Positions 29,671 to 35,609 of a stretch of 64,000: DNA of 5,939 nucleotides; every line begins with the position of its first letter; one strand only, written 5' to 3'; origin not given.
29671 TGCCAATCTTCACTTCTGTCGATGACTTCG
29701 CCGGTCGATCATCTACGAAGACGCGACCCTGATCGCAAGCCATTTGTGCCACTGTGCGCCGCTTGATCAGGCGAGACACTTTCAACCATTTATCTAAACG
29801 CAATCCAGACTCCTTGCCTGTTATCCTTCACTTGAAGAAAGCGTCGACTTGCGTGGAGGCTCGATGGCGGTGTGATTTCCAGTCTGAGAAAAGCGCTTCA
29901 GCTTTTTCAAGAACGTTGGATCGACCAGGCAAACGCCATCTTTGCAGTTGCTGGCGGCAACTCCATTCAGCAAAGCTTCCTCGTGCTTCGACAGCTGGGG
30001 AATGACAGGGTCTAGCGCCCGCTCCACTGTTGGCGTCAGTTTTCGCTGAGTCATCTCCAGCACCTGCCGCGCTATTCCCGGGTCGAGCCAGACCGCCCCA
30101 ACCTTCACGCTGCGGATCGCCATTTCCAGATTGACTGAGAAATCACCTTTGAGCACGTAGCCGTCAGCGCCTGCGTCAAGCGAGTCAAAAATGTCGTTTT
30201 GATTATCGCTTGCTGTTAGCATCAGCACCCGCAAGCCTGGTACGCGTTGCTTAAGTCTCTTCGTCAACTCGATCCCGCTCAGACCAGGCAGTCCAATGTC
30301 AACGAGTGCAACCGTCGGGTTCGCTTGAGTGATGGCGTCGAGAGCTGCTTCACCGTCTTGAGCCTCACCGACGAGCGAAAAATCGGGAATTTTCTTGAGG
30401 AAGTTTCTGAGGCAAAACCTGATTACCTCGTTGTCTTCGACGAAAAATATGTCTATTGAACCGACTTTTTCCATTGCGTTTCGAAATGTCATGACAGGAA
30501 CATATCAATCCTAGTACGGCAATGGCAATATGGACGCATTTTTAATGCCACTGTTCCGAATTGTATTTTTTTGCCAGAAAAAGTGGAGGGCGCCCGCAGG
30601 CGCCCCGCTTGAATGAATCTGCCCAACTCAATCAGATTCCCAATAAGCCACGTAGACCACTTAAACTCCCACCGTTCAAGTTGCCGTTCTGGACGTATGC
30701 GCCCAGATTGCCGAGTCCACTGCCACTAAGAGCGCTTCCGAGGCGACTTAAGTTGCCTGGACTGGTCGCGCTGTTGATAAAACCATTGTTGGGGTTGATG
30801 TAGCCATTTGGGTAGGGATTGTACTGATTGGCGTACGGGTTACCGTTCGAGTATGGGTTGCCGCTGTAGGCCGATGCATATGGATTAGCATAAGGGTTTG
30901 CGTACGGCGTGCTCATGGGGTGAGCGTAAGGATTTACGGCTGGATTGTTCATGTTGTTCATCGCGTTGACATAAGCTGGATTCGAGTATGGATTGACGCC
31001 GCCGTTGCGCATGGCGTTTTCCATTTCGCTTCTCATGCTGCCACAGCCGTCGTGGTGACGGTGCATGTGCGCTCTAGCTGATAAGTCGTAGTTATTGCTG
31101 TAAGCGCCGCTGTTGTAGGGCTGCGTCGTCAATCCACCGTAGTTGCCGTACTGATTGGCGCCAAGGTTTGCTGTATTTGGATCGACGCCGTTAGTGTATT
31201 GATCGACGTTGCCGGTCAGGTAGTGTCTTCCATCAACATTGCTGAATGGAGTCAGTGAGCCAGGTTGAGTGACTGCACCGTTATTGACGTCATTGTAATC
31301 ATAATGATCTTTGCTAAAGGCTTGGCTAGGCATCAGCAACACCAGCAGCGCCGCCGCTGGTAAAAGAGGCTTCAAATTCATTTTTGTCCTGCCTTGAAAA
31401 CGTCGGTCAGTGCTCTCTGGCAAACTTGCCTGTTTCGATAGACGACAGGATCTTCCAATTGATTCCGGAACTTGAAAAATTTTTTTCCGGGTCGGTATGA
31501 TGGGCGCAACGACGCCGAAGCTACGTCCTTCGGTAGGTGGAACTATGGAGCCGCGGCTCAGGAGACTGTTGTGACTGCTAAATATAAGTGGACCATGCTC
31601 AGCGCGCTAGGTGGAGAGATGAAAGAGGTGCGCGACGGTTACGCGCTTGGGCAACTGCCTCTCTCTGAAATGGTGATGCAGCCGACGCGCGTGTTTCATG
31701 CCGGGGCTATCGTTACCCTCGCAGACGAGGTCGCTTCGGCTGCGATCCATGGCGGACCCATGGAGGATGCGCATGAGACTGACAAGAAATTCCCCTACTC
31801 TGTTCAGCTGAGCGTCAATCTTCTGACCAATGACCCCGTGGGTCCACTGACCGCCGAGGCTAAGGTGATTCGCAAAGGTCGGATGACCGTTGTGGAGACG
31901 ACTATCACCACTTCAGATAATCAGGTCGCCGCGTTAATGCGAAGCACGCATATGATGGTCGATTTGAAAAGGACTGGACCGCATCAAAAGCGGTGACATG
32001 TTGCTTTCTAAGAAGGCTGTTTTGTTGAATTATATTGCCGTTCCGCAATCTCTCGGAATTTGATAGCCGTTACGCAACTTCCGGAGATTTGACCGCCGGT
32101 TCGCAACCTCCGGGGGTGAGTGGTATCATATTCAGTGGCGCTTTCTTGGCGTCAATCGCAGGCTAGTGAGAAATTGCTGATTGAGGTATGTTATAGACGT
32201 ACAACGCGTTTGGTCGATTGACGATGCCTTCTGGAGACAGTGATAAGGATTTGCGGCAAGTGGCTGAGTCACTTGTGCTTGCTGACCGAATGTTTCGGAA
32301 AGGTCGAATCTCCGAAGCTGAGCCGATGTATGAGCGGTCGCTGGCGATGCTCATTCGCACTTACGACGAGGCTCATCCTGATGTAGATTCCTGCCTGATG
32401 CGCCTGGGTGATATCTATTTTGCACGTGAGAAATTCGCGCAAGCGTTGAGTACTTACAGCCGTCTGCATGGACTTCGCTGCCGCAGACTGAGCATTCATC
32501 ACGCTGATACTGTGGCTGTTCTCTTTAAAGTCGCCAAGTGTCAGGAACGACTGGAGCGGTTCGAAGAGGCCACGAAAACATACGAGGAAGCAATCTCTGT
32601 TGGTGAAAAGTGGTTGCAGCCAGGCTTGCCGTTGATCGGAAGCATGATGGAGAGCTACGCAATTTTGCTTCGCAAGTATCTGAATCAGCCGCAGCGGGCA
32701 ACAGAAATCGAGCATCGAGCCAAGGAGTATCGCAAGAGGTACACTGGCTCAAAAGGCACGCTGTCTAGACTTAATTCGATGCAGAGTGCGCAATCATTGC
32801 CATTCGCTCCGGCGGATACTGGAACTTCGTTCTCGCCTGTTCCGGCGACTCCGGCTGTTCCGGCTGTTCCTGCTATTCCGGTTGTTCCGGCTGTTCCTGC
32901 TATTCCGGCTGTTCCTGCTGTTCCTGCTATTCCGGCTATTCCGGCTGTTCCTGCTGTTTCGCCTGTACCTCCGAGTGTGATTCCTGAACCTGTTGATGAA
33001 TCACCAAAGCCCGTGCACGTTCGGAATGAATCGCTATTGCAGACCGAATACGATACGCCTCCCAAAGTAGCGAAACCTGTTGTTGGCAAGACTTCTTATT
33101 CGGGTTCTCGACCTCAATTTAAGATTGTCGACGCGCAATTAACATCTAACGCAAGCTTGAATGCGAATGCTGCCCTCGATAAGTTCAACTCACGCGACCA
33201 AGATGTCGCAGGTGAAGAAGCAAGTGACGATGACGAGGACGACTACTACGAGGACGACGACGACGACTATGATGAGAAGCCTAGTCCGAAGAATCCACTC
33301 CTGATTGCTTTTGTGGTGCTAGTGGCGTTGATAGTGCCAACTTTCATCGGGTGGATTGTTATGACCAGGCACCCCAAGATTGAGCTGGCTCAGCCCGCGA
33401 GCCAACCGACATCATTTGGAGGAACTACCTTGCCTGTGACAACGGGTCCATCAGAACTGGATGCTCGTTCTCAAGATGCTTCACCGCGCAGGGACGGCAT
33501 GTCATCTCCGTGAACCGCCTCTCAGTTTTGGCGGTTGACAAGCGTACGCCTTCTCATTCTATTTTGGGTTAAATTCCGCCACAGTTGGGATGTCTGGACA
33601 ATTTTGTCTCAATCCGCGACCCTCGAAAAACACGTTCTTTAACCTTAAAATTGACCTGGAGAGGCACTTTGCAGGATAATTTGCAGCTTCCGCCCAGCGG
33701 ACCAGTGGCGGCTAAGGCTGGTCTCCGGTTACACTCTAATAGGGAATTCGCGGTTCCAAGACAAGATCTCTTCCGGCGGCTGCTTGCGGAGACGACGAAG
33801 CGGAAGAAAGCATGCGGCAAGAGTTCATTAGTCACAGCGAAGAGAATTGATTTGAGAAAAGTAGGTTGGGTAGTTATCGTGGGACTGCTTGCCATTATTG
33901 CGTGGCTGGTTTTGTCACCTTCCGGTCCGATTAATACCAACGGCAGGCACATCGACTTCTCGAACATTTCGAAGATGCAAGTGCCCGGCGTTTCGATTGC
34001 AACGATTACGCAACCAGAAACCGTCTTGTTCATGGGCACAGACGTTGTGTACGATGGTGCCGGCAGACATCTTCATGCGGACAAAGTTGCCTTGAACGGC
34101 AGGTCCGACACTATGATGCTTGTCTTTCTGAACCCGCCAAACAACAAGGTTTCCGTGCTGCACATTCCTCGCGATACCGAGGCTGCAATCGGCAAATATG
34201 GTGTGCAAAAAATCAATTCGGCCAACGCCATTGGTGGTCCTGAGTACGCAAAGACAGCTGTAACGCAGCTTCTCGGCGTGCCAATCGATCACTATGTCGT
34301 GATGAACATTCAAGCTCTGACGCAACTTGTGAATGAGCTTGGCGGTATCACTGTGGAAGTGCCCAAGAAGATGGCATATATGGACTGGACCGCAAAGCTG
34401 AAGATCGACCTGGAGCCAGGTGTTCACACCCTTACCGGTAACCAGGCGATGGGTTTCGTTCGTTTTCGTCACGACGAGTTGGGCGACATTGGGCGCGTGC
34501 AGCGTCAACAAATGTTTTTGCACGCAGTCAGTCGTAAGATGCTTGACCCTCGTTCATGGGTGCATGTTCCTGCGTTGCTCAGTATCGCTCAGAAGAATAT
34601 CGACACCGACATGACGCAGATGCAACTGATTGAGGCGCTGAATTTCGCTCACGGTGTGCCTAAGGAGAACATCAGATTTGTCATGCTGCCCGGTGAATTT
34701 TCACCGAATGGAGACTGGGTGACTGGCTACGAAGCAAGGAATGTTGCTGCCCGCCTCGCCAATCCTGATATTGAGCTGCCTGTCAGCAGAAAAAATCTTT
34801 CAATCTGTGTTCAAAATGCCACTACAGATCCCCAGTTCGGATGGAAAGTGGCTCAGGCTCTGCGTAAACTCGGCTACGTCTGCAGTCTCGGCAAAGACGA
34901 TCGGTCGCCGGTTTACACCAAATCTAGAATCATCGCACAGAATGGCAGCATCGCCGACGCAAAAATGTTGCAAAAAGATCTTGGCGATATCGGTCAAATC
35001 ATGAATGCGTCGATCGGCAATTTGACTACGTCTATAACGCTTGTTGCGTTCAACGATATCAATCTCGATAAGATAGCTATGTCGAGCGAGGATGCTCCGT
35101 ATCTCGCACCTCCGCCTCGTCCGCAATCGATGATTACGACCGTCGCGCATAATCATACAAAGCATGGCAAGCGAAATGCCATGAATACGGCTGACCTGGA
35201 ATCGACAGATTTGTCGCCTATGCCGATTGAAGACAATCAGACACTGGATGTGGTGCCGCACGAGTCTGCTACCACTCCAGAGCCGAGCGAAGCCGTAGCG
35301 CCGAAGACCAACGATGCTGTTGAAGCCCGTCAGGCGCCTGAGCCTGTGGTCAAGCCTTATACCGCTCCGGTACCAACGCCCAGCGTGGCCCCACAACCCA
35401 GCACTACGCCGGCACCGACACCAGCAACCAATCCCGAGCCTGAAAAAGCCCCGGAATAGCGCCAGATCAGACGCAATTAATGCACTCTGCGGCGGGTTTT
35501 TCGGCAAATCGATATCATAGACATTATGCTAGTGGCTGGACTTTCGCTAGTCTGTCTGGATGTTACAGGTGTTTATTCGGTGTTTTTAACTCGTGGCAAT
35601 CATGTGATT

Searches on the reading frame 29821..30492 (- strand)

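Call 8: search_protein_families(library=pfam, proteins=[window:29821-30492:-], max_evalue=0.001)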
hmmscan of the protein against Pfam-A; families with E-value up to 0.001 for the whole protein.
window:29821-30492:- (223 aa): 1 family
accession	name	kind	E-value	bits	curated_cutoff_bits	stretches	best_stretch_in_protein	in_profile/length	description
PF00072.30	Response_reg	-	5.8e-23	81.6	30.2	1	15-116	1-100/111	Response regulator receiver domain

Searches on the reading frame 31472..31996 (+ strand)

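Call 8: search_protein_families(library=pfam, proteins=[window:31472-31996:+], max_evalue=0.001)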
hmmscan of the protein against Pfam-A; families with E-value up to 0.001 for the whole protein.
window:31472-31996:+ (174 aa): 1 family
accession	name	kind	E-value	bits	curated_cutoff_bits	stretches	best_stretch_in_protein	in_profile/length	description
PF03061.28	4HBT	-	5.3e-05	23.9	20.6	1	75-149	4-74/79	Thioesterase superfamily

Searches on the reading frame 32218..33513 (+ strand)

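Call 3: search_protein_families(library=pfam, proteins=[window:32218-33513:+], max_evalue=0.01)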
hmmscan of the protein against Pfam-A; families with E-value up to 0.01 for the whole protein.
window:32218-33513:+ (431 aa): 15 families
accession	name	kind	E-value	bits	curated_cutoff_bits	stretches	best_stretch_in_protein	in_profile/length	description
PF13424.12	TPR_12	-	8e-17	61.6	30.1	3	21-82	9-70/77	Tetratricopeptide repeat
PF07719.23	TPR_2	-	1.4e-08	34.7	27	0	100-127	2-29/34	Tetratricopeptide repeat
PF00515.34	TPR_1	-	2.6e-07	30.6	27.8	0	102-127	4-29/34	Tetratricopeptide repeat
PF24885.1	TPR_NPHP3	-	1.2e-06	28.5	100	0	76-189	118-230/239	Nephrocystin-3 TPR domain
PF13374.12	TPR_10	-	1.5e-06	28.4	27.5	1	21-55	8-42/42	Tetratricopeptide repeat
PF13428.12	TPR_14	-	1.4e-05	25.7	23.5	0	17-43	3-29/44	Tetratricopeptide repeat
PF13174.12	TPR_6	-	2.2e-05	25.2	26.3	0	101-126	2-27/33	Tetratricopeptide repeat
PF13432.12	TPR_16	-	7.3e-05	23.6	32.7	0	21-82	3-56/65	Tetratricopeptide repeat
PF13181.12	TPR_8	-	0.00012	22.4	25.7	0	101-127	3-29/34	Tetratricopeptide repeat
PF13176.12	TPR_7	-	0.00028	21.2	27.9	0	105-126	5-26/36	Tetratricopeptide repeat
PF17874.7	TPR_MalT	-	0.00033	20.5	45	1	62-152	45-133/336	MalT-like TPR region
PF12895.13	ANAPC3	-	0.001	19.7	27.2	1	29-124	3-81/82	Anaphase-promoting complex, cyclosome, subunit 3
PF14559.12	TPR_19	-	0.0022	18.7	25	0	27-83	3-51/68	Tetratricopeptide repeat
PF00244.26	14-3-3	-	0.0059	16.6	33.2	1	105-169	126-190/223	14-3-3 protein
PF13414.12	TPR_11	-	0.0096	16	26.8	0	64-82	1-19/42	TPR repeat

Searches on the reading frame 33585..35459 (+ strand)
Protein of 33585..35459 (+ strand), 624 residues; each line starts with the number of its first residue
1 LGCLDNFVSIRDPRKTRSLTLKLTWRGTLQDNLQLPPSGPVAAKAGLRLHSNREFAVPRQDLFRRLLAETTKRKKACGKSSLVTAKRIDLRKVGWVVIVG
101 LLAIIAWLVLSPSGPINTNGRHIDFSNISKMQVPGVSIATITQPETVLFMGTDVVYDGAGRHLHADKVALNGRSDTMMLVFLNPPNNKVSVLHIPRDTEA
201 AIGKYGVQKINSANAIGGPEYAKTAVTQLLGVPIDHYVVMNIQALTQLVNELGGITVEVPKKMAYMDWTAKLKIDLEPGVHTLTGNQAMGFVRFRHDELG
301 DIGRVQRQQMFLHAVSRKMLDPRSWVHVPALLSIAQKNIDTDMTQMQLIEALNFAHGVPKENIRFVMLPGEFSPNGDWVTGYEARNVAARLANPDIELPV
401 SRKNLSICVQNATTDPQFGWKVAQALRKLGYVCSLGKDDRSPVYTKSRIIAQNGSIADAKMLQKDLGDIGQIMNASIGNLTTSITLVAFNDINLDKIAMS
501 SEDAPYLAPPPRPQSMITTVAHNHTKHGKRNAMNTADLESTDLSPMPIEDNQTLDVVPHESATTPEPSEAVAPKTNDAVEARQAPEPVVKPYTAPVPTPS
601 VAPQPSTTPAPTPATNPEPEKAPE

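Call 3: search_protein_families(library=pfam, proteins=[window:33585-35459:+], max_evalue=0.01)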
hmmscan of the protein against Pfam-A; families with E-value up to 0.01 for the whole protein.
window:33585-35459:+ (624 aa): 2 families
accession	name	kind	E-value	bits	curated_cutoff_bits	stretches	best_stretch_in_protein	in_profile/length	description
PF03816.19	LytR_cpsA_psr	-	6e-44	150.3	24.6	1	173-320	1-149/150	LytR_cpsA_psr family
PF13399.11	LytR_C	-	1.7e-05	26.1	22.2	1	405-487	2-81/86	LytR cell envelope-related transcriptional attenuator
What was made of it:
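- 33585..35459 (+): LytR-CpsA-Psr (LCP) protein. It is the conserved upstream neighbour of the pump-less module, 67 bp before U1. PF03816, E = 6e-44 (call 3).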
